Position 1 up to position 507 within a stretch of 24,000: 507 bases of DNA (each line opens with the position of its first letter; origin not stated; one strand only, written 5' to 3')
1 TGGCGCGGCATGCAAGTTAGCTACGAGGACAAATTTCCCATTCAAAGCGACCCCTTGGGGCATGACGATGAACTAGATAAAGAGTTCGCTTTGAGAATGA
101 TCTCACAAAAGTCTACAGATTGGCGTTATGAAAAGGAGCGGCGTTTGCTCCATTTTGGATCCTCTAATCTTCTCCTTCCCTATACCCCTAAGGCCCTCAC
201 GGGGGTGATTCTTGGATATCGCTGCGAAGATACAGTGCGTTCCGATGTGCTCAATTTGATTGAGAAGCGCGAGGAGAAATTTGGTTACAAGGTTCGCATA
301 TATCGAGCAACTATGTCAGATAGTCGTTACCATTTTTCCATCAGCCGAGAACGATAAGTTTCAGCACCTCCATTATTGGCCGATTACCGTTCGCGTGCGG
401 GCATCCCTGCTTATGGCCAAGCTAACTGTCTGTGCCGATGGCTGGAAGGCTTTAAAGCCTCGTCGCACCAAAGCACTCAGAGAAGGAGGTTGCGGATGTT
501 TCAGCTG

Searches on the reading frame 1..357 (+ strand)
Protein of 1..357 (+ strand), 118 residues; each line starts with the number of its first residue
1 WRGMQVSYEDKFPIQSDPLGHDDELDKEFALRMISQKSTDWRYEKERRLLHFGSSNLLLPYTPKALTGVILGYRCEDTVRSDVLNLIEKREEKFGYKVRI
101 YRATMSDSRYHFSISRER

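Call 4: search_protein_families(library=pfam, proteins=[window:1-357:+], max_evalue=0.1)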
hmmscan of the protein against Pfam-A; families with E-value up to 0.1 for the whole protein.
window:1-357:+ (118 aa): 1 family
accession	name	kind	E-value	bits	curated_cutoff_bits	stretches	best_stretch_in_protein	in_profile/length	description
PF11185.13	DUF2971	-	0.061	15.1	22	0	26-49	76-89/89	Protein of unknown function (DUF2971)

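Call 5: search_protein_families(library=padloc, proteins=[window:1-357:+], max_evalue=0.1)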
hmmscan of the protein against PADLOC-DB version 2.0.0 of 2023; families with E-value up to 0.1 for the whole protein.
window:1-357:+ (118 aa): 4 families
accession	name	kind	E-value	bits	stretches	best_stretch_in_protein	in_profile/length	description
PDLC04990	PDC-S31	-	1.1e-15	56.2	1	4-115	153-256/259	-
PDLC04994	PDC-S31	-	1.2e-12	45.7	1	3-112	162-268/273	-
PDLC04991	PDC-S31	-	1.1e-09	36.3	1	4-93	104-184/208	-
PDLC04992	PDC-S31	-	0.011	13.5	1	36-90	143-194/220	-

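Call 6: search_protein_families(library=ncbifam, proteins=[window:1-357:+], max_evalue=0.1)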
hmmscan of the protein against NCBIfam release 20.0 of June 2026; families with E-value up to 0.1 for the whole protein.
window:1-357:+ (118 aa): 0 families
